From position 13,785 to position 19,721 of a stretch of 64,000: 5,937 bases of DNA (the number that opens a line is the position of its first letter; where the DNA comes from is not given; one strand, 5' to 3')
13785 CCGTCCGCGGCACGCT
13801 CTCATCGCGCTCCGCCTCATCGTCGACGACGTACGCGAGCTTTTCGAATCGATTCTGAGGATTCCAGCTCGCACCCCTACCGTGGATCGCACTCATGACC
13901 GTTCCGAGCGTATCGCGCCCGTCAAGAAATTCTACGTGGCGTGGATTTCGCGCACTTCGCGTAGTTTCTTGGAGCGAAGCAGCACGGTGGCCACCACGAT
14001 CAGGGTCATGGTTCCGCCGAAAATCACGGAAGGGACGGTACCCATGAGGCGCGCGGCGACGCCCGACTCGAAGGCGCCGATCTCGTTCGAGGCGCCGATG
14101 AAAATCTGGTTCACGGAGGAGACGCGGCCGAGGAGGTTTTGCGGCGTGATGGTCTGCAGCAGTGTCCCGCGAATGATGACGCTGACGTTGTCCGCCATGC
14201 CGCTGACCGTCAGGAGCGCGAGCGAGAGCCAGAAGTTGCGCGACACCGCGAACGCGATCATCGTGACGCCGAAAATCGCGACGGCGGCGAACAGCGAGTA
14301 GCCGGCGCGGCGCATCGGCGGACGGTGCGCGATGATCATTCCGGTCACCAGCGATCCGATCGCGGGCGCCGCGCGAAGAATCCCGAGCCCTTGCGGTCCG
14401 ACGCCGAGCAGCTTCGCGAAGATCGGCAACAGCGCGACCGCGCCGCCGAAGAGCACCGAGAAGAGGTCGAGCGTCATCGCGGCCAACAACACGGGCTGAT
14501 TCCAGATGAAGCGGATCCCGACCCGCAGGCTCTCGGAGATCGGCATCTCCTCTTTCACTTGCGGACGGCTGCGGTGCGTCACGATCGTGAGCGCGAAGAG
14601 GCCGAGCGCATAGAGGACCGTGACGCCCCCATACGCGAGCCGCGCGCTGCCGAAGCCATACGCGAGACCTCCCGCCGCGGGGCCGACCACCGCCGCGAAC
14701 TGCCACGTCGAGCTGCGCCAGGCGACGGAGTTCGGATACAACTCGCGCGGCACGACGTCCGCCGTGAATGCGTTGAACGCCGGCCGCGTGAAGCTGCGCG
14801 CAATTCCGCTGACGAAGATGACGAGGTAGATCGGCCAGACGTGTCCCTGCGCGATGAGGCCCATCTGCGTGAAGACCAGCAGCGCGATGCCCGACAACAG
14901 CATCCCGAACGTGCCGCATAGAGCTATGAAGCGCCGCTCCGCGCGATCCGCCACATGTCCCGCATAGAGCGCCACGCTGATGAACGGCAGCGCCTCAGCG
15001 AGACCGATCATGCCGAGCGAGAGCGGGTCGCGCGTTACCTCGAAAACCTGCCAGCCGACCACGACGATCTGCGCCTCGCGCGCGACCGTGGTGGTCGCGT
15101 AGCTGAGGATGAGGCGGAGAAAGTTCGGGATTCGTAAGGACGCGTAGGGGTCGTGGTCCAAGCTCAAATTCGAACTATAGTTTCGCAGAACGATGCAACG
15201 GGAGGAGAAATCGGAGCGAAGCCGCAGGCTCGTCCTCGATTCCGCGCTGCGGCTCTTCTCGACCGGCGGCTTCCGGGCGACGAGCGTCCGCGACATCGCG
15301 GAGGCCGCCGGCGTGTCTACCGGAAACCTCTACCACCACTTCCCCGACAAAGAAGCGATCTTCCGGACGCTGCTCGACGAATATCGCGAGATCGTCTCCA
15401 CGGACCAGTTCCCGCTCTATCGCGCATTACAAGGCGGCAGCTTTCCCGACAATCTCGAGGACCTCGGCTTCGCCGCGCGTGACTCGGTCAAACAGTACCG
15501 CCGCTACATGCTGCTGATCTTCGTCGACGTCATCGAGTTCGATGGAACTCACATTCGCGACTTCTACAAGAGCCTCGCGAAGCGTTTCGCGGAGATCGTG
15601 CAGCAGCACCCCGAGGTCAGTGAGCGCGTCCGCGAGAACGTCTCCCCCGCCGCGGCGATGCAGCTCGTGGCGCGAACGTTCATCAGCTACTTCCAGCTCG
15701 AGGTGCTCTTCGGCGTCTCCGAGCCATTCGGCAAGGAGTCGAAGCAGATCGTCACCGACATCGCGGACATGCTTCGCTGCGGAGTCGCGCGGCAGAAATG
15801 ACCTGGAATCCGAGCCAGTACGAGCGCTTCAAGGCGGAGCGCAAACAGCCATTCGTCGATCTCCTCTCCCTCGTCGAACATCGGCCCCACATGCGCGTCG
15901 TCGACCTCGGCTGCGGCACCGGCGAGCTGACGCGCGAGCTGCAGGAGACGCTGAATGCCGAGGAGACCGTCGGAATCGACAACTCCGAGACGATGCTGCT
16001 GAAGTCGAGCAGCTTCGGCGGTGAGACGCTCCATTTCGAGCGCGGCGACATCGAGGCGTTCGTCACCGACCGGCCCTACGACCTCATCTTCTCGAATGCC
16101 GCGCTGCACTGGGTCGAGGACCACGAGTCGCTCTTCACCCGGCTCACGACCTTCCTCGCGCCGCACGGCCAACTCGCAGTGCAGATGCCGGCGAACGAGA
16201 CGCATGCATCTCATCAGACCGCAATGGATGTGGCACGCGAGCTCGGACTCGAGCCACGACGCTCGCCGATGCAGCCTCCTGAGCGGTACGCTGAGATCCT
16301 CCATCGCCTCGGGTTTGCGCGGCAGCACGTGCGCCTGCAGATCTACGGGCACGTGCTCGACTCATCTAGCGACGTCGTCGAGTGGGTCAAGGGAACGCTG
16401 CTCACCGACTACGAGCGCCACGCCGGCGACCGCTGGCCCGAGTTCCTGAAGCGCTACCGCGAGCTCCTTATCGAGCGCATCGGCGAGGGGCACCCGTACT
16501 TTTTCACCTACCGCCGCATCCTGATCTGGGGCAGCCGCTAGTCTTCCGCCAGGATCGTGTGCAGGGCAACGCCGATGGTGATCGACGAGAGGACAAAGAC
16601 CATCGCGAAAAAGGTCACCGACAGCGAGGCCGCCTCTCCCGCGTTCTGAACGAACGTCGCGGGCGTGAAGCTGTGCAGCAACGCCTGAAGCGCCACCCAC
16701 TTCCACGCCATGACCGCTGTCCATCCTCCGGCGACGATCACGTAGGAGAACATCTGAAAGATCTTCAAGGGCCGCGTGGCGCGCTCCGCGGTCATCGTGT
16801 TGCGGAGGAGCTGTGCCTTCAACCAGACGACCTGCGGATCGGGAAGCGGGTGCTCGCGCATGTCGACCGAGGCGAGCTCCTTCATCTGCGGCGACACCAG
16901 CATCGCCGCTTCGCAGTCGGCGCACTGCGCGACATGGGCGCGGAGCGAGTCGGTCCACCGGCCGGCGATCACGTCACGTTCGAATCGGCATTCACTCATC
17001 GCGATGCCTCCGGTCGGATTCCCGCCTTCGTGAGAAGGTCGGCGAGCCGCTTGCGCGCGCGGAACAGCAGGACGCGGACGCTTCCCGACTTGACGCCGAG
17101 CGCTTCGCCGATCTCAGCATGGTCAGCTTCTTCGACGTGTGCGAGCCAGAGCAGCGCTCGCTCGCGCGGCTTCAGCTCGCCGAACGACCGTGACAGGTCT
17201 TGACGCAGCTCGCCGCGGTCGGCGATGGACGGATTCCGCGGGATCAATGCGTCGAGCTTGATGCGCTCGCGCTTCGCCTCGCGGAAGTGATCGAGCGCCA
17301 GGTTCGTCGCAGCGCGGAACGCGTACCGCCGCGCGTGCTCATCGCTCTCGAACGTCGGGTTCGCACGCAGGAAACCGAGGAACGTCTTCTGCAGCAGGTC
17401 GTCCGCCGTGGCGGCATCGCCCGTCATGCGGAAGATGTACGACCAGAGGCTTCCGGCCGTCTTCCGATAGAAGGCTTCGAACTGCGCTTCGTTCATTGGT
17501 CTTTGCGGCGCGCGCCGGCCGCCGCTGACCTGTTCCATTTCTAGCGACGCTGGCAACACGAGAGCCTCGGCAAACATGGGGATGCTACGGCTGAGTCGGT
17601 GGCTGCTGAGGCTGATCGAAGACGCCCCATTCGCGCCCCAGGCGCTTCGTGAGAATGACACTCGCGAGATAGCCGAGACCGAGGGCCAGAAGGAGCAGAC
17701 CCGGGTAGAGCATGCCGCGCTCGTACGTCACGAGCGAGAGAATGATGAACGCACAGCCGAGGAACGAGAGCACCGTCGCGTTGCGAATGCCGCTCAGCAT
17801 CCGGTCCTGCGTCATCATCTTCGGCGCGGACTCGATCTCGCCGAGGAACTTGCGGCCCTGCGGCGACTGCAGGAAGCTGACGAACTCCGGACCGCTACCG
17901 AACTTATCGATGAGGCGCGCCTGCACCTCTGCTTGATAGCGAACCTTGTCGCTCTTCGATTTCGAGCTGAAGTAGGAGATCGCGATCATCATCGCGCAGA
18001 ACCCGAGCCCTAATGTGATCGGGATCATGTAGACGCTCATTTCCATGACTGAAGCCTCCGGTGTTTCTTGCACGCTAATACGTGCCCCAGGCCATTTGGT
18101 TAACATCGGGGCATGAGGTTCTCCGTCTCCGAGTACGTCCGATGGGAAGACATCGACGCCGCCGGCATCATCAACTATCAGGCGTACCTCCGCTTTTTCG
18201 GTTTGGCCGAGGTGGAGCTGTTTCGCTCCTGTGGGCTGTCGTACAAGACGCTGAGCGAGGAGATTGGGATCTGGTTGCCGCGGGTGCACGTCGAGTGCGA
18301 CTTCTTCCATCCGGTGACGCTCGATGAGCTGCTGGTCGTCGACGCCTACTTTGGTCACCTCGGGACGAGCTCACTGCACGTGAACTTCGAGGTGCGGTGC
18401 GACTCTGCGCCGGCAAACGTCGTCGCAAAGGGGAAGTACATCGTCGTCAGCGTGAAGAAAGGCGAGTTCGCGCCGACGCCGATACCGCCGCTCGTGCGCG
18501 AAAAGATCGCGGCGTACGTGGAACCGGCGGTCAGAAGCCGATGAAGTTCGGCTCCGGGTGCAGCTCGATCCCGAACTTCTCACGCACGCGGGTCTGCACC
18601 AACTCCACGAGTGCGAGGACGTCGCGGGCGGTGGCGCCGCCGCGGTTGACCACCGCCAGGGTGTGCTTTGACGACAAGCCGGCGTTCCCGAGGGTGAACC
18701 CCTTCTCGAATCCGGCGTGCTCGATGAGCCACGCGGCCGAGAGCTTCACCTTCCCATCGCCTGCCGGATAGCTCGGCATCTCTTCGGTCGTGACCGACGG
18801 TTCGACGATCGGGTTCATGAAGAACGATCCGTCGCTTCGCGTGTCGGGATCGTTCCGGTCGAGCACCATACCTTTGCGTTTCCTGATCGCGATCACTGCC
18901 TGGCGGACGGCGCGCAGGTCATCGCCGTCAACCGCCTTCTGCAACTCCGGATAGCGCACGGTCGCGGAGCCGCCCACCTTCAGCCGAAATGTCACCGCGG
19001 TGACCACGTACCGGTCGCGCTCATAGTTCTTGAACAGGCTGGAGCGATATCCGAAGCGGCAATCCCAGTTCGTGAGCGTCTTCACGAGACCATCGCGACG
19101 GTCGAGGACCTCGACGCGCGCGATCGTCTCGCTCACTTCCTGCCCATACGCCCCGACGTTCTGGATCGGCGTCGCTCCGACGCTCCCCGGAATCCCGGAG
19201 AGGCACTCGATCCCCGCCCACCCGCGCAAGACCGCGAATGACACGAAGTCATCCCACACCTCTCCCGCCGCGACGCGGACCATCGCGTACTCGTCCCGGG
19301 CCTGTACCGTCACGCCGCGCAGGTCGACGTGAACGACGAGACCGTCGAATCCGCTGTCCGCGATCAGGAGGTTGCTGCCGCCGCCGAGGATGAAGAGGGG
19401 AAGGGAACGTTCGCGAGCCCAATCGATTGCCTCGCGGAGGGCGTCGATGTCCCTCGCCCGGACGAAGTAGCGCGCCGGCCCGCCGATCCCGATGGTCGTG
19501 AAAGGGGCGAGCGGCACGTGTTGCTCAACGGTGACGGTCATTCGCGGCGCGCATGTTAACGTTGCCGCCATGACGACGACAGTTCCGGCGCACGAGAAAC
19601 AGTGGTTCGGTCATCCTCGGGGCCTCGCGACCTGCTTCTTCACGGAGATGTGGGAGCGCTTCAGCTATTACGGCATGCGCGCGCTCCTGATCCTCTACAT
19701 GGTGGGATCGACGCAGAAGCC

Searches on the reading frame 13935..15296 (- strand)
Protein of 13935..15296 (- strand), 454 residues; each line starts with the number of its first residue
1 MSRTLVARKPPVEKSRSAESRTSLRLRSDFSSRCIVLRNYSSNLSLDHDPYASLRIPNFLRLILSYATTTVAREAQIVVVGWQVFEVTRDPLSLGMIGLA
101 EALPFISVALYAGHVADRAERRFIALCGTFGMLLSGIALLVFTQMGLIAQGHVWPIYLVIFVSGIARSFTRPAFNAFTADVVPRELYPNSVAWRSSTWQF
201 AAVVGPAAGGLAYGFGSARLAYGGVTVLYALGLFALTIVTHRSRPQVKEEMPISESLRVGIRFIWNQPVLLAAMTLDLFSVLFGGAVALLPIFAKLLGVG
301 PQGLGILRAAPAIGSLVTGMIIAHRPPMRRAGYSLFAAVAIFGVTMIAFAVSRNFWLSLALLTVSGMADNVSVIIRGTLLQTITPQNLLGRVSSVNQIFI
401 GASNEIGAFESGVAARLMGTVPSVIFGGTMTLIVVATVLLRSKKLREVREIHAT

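Call 78: search_protein_families(library=pfam, proteins=[window:13935-15296:-], max_evalue=0.0001)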
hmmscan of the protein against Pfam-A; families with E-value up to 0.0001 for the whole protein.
window:13935-15296:- (454 aa): 2 families
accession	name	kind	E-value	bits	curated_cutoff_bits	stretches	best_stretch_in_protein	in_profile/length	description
PF05977.19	MFS_3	-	9.3e-31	107.3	27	1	50-448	3-398/524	Transmembrane secretion effector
PF07690.21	MFS_1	-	1.3e-29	103.6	33.4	1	63-404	2-343/347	Major Facilitator Superfamily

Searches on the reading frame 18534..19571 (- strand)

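Call 79: search_protein_families(library=pfam, proteins=[window:18534-19571:-], max_evalue=0.0001)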
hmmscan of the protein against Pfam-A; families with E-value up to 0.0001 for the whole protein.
window:18534-19571:- (346 aa): 2 families
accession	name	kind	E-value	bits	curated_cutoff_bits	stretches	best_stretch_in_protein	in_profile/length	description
PF02873.21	MurB_C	-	2.6e-28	98.6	27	1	222-344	2-99/99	UDP-N-acetylenolpyruvoylglucosamine reductase, C-terminal domain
PF01565.28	FAD_binding_4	-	3.7e-25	88.7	26.4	1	34-166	2-138/139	FAD binding domain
